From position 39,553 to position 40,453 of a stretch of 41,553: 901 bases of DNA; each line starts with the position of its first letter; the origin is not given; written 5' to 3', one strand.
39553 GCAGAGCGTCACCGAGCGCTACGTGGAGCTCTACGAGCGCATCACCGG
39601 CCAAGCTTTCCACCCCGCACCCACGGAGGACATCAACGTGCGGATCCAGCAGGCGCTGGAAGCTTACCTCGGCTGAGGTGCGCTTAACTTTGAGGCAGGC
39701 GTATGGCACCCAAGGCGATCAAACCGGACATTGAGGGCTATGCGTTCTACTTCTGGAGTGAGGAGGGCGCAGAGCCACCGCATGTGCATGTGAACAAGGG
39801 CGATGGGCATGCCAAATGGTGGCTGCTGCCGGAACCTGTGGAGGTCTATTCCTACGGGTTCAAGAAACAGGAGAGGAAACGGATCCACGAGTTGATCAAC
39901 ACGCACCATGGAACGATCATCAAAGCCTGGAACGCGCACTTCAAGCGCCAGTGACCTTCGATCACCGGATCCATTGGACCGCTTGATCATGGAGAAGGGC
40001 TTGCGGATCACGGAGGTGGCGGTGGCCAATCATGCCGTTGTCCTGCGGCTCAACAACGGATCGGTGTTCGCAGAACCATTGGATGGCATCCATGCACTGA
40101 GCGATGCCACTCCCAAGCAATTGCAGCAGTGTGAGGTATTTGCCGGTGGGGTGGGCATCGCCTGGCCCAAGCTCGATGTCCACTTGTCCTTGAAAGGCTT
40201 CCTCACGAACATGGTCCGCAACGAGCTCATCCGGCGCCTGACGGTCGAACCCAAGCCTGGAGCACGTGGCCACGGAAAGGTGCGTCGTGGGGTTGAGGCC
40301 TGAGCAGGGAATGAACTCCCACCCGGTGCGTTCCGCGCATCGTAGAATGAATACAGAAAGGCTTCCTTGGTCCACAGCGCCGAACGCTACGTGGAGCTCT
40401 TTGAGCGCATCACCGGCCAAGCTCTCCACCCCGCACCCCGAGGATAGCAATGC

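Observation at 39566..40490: DUF4160/DUF2442 module is sandwiched between the intact purC 3' end and a frameshifted duplicate of that 3' end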

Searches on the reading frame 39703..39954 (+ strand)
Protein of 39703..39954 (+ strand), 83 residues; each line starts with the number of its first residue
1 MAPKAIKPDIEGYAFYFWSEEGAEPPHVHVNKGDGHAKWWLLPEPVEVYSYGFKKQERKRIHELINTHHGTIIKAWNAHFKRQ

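Call 7: search_protein_families(library=pfam, proteins=[window:39703-39954:+], max_evalue=0.01)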
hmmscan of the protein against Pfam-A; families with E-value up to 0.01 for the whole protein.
window:39703-39954:+ (83 aa): 1 family
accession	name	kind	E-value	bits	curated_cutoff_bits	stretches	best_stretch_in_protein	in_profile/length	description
PF13711.11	DUF4160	-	4.5e-16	59.3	23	1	12-77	1-65/65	Domain of unknown function (DUF4160)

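Call 8: search_protein_families(library=ncbifam, proteins=[window:39703-39954:+], max_evalue=0.01)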
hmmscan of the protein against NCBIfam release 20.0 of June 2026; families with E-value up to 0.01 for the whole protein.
window:39703-39954:+ (83 aa): 1 family
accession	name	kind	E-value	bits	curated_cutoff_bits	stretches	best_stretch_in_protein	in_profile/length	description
NF048015.1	toxin_DhiT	equivalog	8e-05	23.2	100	1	14-82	13-79/84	type II toxin-antitoxin system toxin DhiT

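Call 28: find_homologous_proteins(query=window:39703-39954:+, max_evalue=0.00001)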
Query window:39703-39954:+ (83 aa): 23 proteins with E <= 0.00001 among 23 candidates.
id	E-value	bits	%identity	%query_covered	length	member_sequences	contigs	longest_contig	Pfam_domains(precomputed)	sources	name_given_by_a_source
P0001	2.8e-36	141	77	98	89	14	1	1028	PF13711.12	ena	-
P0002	9.0e-36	140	77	94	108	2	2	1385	PF13711.12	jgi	jgi:hypothetical protein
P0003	3.3e-35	138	80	90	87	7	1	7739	PF13711.12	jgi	-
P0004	3.5e-34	134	71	96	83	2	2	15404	PF13711.12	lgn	-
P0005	1.1e-21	94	56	99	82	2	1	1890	PF13711.12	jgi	jgi:hypothetical protein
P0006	2.3e-21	93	58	98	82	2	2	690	PF13711.12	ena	-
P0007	3.0e-21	93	58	96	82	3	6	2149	PF13711.12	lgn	-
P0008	3.7e-21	93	58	98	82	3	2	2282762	PF13711.12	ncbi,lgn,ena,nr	ncbi:MAG: DUF4160 domain-containing protein [Flavobacteriales bacterium]|nr:DUF4160 domain-containin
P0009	3.8e-20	89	55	99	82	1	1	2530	PF13711.12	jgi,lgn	jgi:hypothetical protein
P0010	5.7e-20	89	56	99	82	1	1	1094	PF13711.12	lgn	-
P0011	1.9e-19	87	55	99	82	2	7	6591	PF13711.12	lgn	-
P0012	2.8e-19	87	55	99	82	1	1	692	PF13711.12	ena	-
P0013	7.2e-19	85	55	99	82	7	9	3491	PF13711.12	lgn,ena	-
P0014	8.2e-19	85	55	99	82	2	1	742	PF13711.12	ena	-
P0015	6.0e-18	82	54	98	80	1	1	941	PF13711.12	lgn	-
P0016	6.7e-18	82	53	98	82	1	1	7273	PF13711.12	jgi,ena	jgi:hypothetical protein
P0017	1.2e-17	82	52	98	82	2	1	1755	PF13711.12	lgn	-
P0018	1.7e-17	81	52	99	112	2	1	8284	PF13711.12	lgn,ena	-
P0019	2.3e-15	74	49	96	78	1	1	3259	PF13711.12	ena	-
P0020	1.2e-13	69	50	88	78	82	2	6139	PF13711.12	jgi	jgi:hypothetical protein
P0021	2.0e-13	68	48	96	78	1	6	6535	PF13711.12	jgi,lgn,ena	-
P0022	1.1e-12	66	47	88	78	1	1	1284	PF13711.12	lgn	-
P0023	3.2e-12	64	78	49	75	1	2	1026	PF13711.12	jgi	jgi:hypothetical protein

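Call 29: find_encoding_contigs(protein=P0003, flank=6000, max_places=4)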
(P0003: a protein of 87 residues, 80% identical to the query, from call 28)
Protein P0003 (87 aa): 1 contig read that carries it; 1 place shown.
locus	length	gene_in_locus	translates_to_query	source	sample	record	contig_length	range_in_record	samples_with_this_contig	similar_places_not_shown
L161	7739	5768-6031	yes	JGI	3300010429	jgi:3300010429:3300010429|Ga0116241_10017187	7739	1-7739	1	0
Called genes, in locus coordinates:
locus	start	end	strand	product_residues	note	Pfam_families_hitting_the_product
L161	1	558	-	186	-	?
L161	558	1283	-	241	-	PF12730:ABC2_membrane_4 (weak), PF13346:ABC2_membrane_5, PF12679:ABC2_membrane_2, PF12698:ABC2_membrane_3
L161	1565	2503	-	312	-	PF00515:TPR_1 (faint), PF07719:TPR_2 (faint), PF13181:TPR_8 (faint), PF13428:TPR_14 (faint), PF13431:TPR_17 (faint), PF13371:TPR_9 (weak), PF13414:TPR_11 (weak), PF13432:TPR_16 (weak), +3 more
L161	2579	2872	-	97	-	PF03992:ABM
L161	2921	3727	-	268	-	PF01887:SAM_HAT_N, PF20257:SAM_HAT_C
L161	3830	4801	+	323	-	PF13460:NAD_binding_10 (weak), PF02562:PhoH, PF13604:AAA_30, PF13245:AAA_19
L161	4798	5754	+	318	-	PF01259:SAICAR_synt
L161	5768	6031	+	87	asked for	PF13711:DUF4160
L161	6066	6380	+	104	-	PF10387:DUF2442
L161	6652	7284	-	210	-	-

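Call 30: find_encoding_contigs(protein=P0004, flank=6000, max_places=4)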
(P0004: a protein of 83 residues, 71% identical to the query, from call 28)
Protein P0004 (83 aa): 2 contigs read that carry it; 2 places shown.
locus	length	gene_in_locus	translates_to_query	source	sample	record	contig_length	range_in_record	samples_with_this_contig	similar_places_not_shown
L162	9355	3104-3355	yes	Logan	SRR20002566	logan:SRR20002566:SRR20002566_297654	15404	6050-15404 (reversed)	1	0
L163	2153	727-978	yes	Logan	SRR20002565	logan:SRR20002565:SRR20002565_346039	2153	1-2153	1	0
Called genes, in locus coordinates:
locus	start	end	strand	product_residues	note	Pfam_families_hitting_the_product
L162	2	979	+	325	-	?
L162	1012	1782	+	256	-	PF13091:PLDc_2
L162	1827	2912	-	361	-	PF01844:HNH, PF14279:HNH_5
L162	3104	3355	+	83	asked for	PF13711:DUF4160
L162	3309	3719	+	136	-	PF10387:DUF2442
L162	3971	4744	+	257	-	-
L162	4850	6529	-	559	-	PF06739:SBBP (weak)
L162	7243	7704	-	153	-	-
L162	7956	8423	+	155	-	-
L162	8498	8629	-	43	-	-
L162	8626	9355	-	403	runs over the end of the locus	PF05171:HemS, PF06228:ChuX_HutX, PF05171:HemS, PF06228:ChuX_HutX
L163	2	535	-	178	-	?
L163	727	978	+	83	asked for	PF13711:DUF4160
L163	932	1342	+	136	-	PF10387:DUF2442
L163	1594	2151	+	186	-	?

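Call 31: find_encoding_contigs(protein=P0008, flank=6000, max_places=4)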
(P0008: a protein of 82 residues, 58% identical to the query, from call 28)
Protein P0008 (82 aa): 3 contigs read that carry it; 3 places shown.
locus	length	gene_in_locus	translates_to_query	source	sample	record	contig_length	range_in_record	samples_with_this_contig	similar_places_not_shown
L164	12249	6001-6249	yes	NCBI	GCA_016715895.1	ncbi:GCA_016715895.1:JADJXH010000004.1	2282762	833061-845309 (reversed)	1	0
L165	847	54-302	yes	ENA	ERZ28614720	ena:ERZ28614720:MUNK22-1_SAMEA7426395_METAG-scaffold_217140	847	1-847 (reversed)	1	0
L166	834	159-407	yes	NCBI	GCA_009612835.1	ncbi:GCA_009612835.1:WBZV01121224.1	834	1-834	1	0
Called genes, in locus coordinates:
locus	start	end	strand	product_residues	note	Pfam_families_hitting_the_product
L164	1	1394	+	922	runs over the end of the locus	PF20464:MmeI_N, PF20465:MmeI_hel, PF20473:MmeI_Mtase, PF02384:N6_Mtase (faint), PF07669:Eco57I, PF20466:MmeI_TRD, PF20467:MmeI_C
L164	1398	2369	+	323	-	-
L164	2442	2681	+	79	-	-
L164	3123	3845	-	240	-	PF11149:DUF2924, PF18755:RAMA (weak)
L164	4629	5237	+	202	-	PF00041:fn3 (faint)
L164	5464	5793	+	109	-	PF00196:GerE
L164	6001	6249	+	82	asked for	PF13711:DUF4160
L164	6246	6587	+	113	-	PF10387:DUF2442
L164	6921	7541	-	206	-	PF01797:Y1_Tnp (faint)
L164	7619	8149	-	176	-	PF01797:Y1_Tnp (weak)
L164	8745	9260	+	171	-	-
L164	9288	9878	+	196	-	-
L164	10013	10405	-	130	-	-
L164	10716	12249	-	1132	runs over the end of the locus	PF00133:tRNA-synt_1 (weak), PF09334:tRNA-synt_1g, PF04480:DUF559, PF18741:MTES_1575 (weak), PF13603:tRNA-synt_1_2, PF00133:tRNA-synt_1 (weak), PF08264:Anticodon_1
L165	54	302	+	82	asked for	PF13711:DUF4160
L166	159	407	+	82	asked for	PF13711:DUF4160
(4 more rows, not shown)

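Call 36: find_encoding_contigs(protein=P0001, flank=3000, max_places=3)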
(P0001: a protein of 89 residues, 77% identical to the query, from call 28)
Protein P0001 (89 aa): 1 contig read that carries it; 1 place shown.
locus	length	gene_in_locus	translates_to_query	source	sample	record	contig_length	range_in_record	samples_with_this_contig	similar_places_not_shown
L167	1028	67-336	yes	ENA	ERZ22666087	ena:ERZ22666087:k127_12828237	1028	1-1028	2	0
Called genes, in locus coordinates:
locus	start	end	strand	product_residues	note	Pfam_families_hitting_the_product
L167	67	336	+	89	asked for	PF13711:DUF4160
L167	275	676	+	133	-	PF10387:DUF2442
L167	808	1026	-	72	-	?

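Call 37: find_encoding_contigs(protein=P0002, flank=3000, max_places=3)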
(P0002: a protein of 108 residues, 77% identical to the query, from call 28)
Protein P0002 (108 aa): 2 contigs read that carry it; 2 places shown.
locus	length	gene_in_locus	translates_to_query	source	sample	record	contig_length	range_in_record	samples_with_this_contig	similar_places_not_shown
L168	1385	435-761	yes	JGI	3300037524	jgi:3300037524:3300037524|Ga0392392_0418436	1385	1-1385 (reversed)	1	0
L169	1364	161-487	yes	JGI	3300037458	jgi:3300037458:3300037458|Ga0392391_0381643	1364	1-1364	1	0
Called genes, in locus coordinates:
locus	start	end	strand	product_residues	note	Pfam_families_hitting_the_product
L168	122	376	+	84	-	PF00152:tRNA-synt_2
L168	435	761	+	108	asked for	PF13711:DUF4160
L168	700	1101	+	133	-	PF10387:DUF2442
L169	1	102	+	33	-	?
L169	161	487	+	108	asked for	PF13711:DUF4160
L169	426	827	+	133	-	PF10387:DUF2442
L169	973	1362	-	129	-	?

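Call 47: find_encoding_contigs(protein=P0018, flank=3000, max_places=3)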
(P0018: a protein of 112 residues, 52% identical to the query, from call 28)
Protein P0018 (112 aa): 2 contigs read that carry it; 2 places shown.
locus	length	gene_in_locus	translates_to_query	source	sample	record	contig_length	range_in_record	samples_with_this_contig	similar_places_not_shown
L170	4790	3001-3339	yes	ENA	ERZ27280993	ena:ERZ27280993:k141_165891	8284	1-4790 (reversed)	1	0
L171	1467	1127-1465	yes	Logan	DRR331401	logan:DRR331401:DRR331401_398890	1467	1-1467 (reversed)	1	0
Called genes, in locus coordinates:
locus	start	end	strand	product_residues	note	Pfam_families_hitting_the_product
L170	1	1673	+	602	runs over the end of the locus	PF18911:PKD_4, PF00801:PKD, PF18962:Por_Secre_tail (faint)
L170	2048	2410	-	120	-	-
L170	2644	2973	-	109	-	-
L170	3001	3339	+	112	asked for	PF13711:DUF4160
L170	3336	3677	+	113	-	PF10387:DUF2442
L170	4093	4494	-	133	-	-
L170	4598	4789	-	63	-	?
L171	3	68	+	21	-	?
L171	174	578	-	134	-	-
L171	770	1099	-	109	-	-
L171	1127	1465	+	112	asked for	PF13711:DUF4160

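Call 48: find_encoding_contigs(protein=P0016, flank=3000, max_places=3)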
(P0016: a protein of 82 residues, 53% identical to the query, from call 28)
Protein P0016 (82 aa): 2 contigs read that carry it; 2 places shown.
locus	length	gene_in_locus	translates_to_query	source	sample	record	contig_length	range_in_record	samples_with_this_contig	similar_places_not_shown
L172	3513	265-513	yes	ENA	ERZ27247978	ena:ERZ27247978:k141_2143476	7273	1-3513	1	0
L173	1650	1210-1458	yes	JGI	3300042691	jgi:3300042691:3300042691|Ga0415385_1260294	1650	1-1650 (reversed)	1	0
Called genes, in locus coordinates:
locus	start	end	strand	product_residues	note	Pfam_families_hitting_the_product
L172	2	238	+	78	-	?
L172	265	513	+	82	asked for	PF13711:DUF4160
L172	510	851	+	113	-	PF10387:DUF2442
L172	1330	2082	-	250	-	PF13469:Sulfotransfer_3, PF00685:Sulfotransfer_1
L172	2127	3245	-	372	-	PF19783:DUF6268 (weak)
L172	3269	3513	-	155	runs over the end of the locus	PF09917:DUF2147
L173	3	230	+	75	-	PF02562:PhoH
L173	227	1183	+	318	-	PF01259:SAICAR_synt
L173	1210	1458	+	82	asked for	PF13711:DUF4160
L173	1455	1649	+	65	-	?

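Call 49: find_encoding_contigs(protein=P0011, flank=3000, max_places=6)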
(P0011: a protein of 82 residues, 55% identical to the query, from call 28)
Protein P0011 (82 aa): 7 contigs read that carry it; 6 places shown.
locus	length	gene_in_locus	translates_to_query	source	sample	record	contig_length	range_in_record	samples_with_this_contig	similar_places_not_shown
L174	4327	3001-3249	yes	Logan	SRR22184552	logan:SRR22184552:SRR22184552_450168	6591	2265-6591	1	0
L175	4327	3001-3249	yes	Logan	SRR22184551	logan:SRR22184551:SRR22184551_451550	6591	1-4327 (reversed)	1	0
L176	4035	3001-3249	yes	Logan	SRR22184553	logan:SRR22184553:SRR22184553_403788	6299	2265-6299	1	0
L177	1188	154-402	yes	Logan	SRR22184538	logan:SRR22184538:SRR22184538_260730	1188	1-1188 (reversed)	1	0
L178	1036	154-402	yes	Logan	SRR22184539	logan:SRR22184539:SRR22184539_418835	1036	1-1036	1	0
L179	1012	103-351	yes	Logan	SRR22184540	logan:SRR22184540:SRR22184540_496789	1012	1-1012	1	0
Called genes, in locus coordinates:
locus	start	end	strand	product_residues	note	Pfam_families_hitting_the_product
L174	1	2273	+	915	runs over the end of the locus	PF20464:MmeI_N, PF20465:MmeI_hel, PF02384:N6_Mtase (faint), PF20473:MmeI_Mtase, PF07669:Eco57I (weak), PF20466:MmeI_TRD, PF20467:MmeI_C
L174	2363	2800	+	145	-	PF04480:DUF559, PF18741:MTES_1575 (weak)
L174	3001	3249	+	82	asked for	PF13711:DUF4160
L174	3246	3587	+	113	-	PF10387:DUF2442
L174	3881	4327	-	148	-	?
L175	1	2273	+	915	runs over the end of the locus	PF20464:MmeI_N, PF20465:MmeI_hel, PF02384:N6_Mtase (faint), PF20473:MmeI_Mtase, PF07669:Eco57I (weak), PF20466:MmeI_TRD, PF20467:MmeI_C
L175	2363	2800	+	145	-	PF04480:DUF559, PF18741:MTES_1575 (weak)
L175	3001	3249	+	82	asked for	PF13711:DUF4160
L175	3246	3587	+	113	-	PF10387:DUF2442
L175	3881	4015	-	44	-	-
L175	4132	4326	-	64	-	?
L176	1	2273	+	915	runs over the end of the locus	PF20464:MmeI_N, PF20465:MmeI_hel, PF02384:N6_Mtase (faint), PF20473:MmeI_Mtase, PF07669:Eco57I (weak), PF20466:MmeI_TRD, PF20467:MmeI_C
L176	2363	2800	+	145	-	PF04480:DUF559, PF18741:MTES_1575 (weak)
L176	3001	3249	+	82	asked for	PF13711:DUF4160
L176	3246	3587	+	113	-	PF10387:DUF2442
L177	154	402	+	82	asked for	PF13711:DUF4160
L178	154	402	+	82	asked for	PF13711:DUF4160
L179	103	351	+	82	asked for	PF13711:DUF4160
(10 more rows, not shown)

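Call 67: find_related_loci(query=window:39703-39954:+, collection=viral_contigs, flank=3000)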
Query window:39703-39954:+ (83 aa) in viral_contigs; peptide patterns used: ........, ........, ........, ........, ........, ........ (x = any residue, [..] = any of these).
14 stretches matched a pattern, but none encodes a relative of the query by tblastn (E <= 1e-3).

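Call 74: search_protein_families(library=ncbifam, proteins=[L168:122-376:+, L174:2363-2800:+], max_evalue=0.001)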
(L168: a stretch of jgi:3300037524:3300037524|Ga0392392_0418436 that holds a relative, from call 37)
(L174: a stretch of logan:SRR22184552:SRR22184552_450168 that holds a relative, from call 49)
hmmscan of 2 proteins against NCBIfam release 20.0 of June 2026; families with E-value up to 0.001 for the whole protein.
L168:122-376:+ (84 aa): 15 families
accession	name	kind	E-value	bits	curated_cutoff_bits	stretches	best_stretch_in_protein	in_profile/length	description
NF003037.0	PRK03932.1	equivalog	3.4e-37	128.5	414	1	9-84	376-451/451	asparagine--tRNA ligase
TIGR00457.1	asnS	equivalog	2.1e-33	115.9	342.6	1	9-84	380-455/455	asparagine--tRNA ligase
NF003483.0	PRK05159.1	equivalog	5.2e-18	65.1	353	1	9-78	363-432/438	aspartate--tRNA(Asn) ligase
TIGR00458.1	aspS_nondisc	equivalog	6.6e-14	51.7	368.4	1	10-80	354-424/428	aspartate--tRNA(Asn) ligase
TIGR00459.1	aspS_bact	equivalog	1.6e-12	46.6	373.85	1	10-83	485-562/586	aspartate--tRNA ligase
NF005054.0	PRK06462.1-4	equivalog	2e-12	46.8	309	1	10-80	242-313/318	asparagine synthetase A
NF001750.0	PRK00476.1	equivalog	5.2e-11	41.6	443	1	9-82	487-564/590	aspartate--tRNA ligase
TIGR00499.1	lysS_bact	equivalog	1.4e-08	33.9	427.6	1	36-77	450-491/496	lysine--tRNA ligase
NF005052.0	PRK06462.1-1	equivalog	1.8e-08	33.8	368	1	9-79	276-347/353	asparagine synthetase A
NF001756.1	PRK00484.1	subfamily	1.5e-07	30.5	468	1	38-77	445-484/488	lysine--tRNA ligase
NF005055.0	PRK06462.1-5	equivalog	2.3e-07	30.3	389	1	25-78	282-334/341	asparagine synthetase A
NF002821.0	PRK02983.1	equivalog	4.1e-05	21.7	742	1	38-77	1059-1097/1102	bifunctional lysylphosphatidylglycerol synthetase/lysine--tRNA ligase LysX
NF005053.0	PRK06462.1-3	equivalog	5.5e-05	22.9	322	1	11-73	200-262/274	asparagine synthetase A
NF009101.0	PRK12445.1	subfamily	0.0002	20.1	1026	1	38-77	461-500/505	lysine--tRNA ligase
NF009460.0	PRK12820.1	equivalog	0.00031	19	1379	1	33-78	546-591/723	bifunctional aspartyl-tRNA synthetase/aspartyl/glutamyl-tRNA amidotransferase subunit C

L174:2363-2800:+ (145 aa): 1 family
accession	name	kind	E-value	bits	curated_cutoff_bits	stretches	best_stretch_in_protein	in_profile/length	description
NF007294.0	PRK09767.1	equivalog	6.1e-23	81.2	218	1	24-133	4-114/117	DUF559 domain-containing protein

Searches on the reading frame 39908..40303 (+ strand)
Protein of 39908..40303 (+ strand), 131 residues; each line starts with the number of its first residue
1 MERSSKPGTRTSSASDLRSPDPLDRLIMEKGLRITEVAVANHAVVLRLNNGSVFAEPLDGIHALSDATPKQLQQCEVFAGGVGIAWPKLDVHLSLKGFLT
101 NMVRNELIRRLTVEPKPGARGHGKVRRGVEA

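Call 7: search_protein_families(library=pfam, proteins=[window:39908-40303:+], max_evalue=0.01)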
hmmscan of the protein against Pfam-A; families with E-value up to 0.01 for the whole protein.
window:39908-40303:+ (131 aa): 1 family
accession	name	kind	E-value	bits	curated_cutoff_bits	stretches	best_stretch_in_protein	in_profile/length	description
PF10387.14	DUF2442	-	6.5e-11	42.7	23.9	1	39-100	6-68/72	Protein of unknown function (DUF2442)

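Call 8: search_protein_families(library=ncbifam, proteins=[window:39908-40303:+], max_evalue=0.01)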
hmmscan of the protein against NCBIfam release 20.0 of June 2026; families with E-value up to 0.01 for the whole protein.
window:39908-40303:+ (131 aa): 0 families

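Call 74: search_protein_families(library=ncbifam, proteins=[window:39908-40303:+], max_evalue=0.001)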
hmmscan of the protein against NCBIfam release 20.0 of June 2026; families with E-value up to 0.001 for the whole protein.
window:39908-40303:+ (131 aa): 0 families
